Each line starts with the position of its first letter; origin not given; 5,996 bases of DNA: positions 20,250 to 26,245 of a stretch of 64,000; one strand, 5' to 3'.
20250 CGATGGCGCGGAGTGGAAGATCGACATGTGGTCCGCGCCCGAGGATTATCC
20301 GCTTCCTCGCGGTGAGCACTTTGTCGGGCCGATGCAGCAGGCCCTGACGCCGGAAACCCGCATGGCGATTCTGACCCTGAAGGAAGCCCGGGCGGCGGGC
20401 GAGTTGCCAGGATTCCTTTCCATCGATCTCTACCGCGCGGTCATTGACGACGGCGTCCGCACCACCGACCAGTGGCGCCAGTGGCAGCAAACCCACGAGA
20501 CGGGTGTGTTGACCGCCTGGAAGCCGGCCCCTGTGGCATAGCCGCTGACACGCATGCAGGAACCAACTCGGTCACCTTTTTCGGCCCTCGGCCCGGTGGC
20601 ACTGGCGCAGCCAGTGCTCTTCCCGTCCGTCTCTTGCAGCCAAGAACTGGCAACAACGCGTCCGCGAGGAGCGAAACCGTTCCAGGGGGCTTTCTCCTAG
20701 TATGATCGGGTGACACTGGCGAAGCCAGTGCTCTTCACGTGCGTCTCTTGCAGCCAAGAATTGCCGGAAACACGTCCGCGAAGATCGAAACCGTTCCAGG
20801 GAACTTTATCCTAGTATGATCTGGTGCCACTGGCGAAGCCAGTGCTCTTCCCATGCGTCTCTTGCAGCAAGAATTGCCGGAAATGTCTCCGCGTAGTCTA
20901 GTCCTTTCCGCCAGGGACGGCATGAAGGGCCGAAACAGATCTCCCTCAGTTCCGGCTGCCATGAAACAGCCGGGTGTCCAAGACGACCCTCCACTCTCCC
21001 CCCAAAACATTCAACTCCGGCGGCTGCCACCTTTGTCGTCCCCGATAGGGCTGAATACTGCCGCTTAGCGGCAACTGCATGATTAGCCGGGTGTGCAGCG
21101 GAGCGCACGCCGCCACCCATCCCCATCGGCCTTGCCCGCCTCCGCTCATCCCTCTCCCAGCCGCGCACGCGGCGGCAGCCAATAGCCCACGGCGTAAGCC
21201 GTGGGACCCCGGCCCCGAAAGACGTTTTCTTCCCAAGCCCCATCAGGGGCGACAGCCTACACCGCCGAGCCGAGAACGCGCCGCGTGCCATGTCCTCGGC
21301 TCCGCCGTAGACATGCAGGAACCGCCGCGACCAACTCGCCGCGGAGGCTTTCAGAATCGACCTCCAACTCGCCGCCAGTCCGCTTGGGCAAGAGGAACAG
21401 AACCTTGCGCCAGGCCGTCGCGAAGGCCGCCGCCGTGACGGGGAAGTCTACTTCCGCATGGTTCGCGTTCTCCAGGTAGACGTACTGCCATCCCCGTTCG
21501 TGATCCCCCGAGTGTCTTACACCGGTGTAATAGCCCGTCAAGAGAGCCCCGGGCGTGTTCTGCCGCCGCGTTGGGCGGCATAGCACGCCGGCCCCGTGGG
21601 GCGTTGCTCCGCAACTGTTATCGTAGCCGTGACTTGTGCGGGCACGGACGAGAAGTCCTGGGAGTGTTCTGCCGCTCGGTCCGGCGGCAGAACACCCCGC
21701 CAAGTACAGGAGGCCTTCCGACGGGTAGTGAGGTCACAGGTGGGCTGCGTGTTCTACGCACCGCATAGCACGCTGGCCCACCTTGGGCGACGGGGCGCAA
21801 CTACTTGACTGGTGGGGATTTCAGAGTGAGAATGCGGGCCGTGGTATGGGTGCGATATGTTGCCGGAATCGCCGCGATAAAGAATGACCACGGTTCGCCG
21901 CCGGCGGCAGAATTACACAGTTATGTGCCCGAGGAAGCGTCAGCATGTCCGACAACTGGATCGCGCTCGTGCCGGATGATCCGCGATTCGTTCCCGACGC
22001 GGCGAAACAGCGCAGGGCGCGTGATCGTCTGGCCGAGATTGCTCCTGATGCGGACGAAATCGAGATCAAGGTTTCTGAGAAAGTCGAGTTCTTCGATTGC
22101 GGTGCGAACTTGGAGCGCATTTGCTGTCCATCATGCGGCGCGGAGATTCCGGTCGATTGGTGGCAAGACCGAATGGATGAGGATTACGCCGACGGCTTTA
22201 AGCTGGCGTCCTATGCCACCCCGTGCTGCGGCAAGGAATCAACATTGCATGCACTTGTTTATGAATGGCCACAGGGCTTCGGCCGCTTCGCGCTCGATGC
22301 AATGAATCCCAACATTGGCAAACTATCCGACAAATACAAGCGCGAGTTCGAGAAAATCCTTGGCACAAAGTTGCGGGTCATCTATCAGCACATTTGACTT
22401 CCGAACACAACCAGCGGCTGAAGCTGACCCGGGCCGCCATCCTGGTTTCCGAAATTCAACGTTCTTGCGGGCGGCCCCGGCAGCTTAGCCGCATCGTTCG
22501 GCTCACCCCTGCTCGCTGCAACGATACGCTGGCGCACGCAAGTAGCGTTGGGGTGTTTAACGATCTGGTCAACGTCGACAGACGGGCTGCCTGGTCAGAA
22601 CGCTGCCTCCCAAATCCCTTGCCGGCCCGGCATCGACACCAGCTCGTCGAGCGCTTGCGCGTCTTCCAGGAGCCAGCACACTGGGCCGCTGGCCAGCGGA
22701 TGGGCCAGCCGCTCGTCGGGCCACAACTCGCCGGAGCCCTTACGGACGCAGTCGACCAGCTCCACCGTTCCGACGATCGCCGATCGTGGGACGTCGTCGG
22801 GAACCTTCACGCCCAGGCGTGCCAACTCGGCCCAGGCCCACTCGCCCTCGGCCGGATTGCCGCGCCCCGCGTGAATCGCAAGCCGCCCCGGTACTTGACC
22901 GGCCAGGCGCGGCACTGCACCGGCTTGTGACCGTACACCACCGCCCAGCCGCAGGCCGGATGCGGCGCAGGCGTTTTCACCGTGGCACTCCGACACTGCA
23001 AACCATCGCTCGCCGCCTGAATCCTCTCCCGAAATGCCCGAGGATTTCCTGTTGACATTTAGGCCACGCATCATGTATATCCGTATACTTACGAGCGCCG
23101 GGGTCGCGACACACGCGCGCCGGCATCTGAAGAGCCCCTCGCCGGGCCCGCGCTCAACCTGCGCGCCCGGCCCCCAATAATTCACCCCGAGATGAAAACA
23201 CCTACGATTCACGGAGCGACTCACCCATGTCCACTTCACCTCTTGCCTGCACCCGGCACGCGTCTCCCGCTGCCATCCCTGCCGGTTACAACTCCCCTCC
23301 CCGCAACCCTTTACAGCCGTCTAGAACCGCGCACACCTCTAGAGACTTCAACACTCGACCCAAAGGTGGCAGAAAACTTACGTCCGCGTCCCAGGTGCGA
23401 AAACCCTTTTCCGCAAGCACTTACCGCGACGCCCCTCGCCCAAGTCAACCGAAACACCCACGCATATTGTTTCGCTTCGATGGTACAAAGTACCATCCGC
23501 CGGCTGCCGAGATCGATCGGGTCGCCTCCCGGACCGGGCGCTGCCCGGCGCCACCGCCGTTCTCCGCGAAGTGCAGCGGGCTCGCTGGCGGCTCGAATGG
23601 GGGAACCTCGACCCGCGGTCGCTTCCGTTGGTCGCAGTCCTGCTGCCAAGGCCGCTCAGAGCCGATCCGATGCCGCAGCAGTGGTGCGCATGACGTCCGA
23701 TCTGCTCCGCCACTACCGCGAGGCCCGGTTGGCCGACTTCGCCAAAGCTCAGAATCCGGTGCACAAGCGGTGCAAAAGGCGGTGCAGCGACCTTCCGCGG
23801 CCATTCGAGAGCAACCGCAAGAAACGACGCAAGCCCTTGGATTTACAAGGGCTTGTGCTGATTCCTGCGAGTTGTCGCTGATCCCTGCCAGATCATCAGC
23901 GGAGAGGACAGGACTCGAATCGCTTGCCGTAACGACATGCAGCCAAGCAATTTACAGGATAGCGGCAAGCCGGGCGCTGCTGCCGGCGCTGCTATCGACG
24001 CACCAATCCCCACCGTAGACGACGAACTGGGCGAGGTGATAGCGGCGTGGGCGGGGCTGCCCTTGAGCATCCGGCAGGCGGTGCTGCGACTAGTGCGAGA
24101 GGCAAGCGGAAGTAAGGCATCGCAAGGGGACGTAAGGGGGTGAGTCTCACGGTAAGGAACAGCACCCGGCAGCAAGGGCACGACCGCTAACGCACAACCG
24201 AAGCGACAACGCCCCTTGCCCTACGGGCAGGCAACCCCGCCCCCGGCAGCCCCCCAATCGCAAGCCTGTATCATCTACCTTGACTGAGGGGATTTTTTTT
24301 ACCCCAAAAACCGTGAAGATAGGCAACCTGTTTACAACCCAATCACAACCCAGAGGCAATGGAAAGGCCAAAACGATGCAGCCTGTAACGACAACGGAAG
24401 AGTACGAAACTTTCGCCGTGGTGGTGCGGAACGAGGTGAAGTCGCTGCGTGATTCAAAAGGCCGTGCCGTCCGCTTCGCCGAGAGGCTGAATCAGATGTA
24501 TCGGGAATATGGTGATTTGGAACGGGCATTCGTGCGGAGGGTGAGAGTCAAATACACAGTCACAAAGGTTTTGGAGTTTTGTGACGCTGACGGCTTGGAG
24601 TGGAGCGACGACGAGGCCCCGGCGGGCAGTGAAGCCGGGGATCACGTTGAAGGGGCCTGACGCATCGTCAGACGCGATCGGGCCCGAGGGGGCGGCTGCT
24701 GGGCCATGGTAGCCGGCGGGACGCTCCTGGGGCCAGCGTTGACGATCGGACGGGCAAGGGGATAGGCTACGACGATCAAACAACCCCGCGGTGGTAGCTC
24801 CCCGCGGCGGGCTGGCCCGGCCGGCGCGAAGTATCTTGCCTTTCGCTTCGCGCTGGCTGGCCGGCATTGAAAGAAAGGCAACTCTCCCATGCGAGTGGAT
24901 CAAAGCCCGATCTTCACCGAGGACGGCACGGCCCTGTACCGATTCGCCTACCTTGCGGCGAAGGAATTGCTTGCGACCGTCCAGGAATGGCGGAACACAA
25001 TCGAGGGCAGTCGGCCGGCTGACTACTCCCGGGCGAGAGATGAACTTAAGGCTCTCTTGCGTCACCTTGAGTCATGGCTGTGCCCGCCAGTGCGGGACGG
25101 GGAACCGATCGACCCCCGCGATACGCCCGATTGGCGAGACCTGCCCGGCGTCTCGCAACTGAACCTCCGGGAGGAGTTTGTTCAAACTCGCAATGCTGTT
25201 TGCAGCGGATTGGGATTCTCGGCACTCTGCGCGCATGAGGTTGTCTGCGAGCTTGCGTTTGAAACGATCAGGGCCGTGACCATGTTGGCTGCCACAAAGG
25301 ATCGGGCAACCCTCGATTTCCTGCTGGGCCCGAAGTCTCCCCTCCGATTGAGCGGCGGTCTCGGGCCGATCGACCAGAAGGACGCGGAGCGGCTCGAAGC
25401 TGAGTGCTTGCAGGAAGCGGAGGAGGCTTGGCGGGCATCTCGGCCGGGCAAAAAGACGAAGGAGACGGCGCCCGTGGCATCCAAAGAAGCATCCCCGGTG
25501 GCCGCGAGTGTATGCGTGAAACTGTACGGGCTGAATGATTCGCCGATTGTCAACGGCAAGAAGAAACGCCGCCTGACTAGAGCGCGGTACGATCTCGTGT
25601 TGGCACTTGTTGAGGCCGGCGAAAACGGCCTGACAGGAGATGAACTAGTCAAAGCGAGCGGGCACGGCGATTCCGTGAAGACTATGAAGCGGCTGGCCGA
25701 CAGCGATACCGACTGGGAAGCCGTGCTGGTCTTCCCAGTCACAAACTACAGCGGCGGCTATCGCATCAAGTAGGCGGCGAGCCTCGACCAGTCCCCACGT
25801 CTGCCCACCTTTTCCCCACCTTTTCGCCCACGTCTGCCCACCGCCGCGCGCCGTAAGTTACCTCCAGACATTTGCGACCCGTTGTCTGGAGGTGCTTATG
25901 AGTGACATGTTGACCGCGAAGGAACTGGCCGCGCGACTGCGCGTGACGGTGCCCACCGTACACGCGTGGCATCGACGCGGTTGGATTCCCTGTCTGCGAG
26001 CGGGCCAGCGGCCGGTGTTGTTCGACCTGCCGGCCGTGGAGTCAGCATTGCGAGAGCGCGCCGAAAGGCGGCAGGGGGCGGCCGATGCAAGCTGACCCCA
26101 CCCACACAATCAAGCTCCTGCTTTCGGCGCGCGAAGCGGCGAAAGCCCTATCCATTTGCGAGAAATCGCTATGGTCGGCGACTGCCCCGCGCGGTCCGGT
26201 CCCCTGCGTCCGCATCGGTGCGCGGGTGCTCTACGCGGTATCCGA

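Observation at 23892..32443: Small integrative element at tRNA-Ser(GCT) with a P4-like primase-helicase and two AlpA-like excisionases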

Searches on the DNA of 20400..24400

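Call 73: search_rna_families(source=window, start=20400, end=24400, threshold=evalue, max_evalue=1, show_alignments=2)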
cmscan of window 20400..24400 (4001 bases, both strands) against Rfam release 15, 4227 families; matches with E-value up to 1: 1.
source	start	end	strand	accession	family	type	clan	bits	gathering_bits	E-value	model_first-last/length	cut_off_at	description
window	21159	21205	-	RF01687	Acido-Lenti-1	Gene; sRNA;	-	42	37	2.5e-07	1-46/46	no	Acido-Lenti-1 RNA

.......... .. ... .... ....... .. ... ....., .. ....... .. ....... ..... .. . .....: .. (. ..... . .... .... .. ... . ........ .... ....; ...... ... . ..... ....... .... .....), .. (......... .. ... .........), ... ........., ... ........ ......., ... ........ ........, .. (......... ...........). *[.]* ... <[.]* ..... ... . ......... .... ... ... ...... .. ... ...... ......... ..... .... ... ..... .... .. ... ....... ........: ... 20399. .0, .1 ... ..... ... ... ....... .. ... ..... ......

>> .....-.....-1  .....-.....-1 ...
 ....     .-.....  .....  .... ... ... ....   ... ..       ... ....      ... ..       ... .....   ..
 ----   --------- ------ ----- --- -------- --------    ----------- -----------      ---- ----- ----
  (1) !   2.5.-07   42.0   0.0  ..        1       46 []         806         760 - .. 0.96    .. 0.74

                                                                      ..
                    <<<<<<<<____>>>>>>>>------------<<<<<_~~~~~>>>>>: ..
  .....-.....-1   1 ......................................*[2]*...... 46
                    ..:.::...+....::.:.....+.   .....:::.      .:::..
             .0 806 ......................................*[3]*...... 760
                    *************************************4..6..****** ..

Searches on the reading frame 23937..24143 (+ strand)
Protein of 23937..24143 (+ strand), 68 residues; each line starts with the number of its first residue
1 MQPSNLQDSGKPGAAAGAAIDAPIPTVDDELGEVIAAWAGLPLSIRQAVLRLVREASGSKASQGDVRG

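Call 54: search_protein_families(library=phrogs, proteins=[window:23937-24143:+], max_evalue=0.01)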
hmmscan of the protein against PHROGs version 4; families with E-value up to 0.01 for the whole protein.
window:23937-24143:+ (68 aa): 0 families

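Call 58: find_homologous_proteins(query=A2, max_evalue=0.001)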
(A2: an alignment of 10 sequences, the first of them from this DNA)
Query A2 (10 sequences) (56 aa, profile of the alignment): 1616 proteins with E <= 0.001 among 3930 candidates; the best 120 are listed.
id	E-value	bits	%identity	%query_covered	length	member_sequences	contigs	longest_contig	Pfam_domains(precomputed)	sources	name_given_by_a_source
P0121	9.9e-17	78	-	-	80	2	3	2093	-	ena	-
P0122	2.8e-15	73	-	-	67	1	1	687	-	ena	-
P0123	6.8e-15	72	-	-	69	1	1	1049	-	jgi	jgi:hypothetical protein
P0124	1.1e-14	71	31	86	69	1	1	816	-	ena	-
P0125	1.2e-14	71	37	73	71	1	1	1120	-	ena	-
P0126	1.3e-14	71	-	-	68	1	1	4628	-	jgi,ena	-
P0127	1.6e-14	71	39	79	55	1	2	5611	-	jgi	jgi:hypothetical protein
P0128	2.0e-14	71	-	-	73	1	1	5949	-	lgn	-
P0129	2.0e-14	71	38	57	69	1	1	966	-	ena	-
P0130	2.4e-14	70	55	79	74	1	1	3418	-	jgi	jgi:hypothetical protein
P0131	2.9e-14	70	44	57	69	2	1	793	-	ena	-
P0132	3.2e-14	70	41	79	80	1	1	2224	-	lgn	-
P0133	3.3e-14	70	41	82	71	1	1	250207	-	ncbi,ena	-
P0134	3.6e-14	70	44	80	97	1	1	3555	-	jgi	jgi:hypothetical protein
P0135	4.1e-14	70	-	-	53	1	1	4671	-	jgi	-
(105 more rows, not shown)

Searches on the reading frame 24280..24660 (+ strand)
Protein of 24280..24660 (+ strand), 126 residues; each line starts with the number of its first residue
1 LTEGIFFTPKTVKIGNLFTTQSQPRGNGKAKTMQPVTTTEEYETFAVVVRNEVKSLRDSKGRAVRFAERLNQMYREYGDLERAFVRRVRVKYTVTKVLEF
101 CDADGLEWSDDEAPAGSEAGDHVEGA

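Call 11: search_protein_families(library=pfam, proteins=[window:24280-24660:+], max_evalue=0.01)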
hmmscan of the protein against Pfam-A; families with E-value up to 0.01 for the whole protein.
window:24280-24660:+ (126 aa): 0 families

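Call 54: search_protein_families(library=phrogs, proteins=[window:24280-24660:+], max_evalue=0.01)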
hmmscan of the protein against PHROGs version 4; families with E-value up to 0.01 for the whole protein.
window:24280-24660:+ (126 aa): 0 families

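Call 55: search_protein_families(library=ncbifam, proteins=[window:24280-24660:+], max_evalue=0.01)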
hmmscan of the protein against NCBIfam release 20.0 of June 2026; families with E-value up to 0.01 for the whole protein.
window:24280-24660:+ (126 aa): 0 families

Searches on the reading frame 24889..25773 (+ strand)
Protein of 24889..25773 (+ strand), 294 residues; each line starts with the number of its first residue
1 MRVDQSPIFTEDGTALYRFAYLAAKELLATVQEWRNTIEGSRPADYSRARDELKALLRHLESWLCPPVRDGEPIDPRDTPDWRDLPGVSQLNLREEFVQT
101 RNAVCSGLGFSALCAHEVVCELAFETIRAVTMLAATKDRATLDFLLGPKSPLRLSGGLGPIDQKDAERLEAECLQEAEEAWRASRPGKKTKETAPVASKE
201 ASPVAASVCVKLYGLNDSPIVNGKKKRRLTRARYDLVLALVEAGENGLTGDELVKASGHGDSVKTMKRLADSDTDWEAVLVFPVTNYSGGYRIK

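Call 11: search_protein_families(library=pfam, proteins=[window:24889-25773:+], max_evalue=0.01)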
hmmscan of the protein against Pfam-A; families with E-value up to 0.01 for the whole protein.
window:24889-25773:+ (294 aa): 0 families

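Call 54: search_protein_families(library=phrogs, proteins=[window:24889-25773:+], max_evalue=0.01)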
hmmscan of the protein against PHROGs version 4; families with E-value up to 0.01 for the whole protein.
window:24889-25773:+ (294 aa): 0 families

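Call 55: search_protein_families(library=ncbifam, proteins=[window:24889-25773:+], max_evalue=0.01)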
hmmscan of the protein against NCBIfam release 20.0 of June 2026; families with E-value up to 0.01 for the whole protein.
window:24889-25773:+ (294 aa): 0 families

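Call 86: find_homologous_proteins(query=window:24889-25773:+, max_evalue=0.001)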
Query window:24889-25773:+ (294 aa): 3 proteins with E <= 0.001 among 3287 candidates.
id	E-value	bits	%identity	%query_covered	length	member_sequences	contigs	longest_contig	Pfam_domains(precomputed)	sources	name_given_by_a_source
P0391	1.1e-193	660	100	100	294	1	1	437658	-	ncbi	-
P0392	2.6e-92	327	76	63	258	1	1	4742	-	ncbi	-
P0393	7.6e-35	139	72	32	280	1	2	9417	-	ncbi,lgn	-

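Call 87: search_protein_families(library=padloc, proteins=[window:24889-25773:+], max_evalue=0.01)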
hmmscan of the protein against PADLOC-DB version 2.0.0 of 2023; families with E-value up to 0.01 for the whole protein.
window:24889-25773:+ (294 aa): 0 families

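Call 88: find_encoding_contigs(protein=P0392, flank=10000, max_places=2)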
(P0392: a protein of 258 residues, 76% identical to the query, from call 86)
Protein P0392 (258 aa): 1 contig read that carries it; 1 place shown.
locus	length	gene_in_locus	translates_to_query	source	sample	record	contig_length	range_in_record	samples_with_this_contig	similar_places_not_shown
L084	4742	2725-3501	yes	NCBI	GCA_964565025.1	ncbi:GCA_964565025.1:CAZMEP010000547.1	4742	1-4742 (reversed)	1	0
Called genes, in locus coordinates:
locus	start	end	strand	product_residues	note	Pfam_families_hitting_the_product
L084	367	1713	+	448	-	PF12708:Pect-lyase_RHGA_epim (faint), PF13229:Beta_helix, PF05048:NosD, PF13229:Beta_helix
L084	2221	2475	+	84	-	-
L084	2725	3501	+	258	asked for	-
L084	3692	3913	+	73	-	-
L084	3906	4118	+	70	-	PF12728:HTH_17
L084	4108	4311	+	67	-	-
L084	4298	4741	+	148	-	?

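Call 92: list_cluster_members(proteins=[P0001, P0391])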
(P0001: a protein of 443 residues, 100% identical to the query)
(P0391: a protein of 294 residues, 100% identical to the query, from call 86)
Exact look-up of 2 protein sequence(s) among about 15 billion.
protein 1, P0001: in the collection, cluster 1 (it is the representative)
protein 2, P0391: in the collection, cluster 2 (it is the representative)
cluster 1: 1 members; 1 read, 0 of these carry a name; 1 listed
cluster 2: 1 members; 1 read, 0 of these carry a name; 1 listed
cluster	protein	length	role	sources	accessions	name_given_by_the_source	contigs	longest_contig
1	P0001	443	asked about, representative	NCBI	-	-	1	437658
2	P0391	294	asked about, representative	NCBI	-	-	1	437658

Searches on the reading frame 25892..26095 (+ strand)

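Call 11: search_protein_families(library=pfam, proteins=[window:25892-26095:+], max_evalue=0.01)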
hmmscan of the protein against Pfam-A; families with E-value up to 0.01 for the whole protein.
window:25892-26095:+ (67 aa): 4 families
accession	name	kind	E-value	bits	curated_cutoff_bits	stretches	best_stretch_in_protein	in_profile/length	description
PF12728.13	HTH_17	-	2.7e-06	28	27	1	6-55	1-49/51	Helix-turn-helix domain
PF00376.29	MerR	-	7.4e-05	22.9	28.2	1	8-34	1-28/38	MerR family regulatory protein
PF13384.12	HTH_23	-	0.00069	19.8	24.6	1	5-29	16-40/50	Homeodomain-like domain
PF13411.12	MerR_1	-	0.0009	19.7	21.6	1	8-36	2-30/69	MerR HTH family regulatory protein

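Call 54: search_protein_families(library=phrogs, proteins=[window:25892-26095:+], max_evalue=0.01)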
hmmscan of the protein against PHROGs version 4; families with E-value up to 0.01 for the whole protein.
window:25892-26095:+ (67 aa): 10 families
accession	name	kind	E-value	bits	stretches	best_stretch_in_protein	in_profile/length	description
phrog_57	-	head and packaging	4.6e-08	34.1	1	3-64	9-71/199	terminase small subunit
phrog_66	-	integration and excision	1.3e-07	32.7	1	2-65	89-152/412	excisionase and transcriptional regulator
phrog_2474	-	transcription regulation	4.2e-05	24.4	1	5-62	47-108/118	MerR-like transcriptional regulator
phrog_10045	-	DNA, RNA and nucleotide metabolism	4.5e-05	24.2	1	3-33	17-47/74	HTH DNA binding protein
phrog_6401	-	DNA, RNA and nucleotide metabolism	0.00025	21.9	1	4-37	7-40/64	DNA binding protein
phrog_8013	-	unknown function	0.0005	21.1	1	6-54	176-224/231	-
phrog_908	-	unknown function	0.0013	18.8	1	13-63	266-317/361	-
phrog_7735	-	integration and excision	0.0039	18.6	1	6-53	5-50/99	excisionase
phrog_597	-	DNA, RNA and nucleotide metabolism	0.0054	17.7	1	3-33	109-140/200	DNA binding protein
phrog_1864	-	unknown function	0.0065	17.4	1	5-40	19-54/73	-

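Call 55: search_protein_families(library=ncbifam, proteins=[window:25892-26095:+], max_evalue=0.01)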
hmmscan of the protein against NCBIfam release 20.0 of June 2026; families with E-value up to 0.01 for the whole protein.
window:25892-26095:+ (67 aa): 4 families
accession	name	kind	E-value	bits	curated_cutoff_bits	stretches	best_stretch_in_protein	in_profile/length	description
TIGR01764.1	excise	domain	2.7e-05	24.4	28.8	1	7-53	2-47/49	excisionase family DNA-binding protein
NF033787.1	HTH_BldC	subfamily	0.0025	17.6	77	1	6-36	2-32/49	BldC family transcriptional regulator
NF046037.1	carphisopro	domain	0.003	17.7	38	1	10-33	12-35/54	carph-isopro domain-containing protein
NF047737.1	antiphage_MADS1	equivalog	0.0049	17.1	80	1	6-36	3-33/49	methylation-associated defense system helix-turn-helix domain-containing protein MAD1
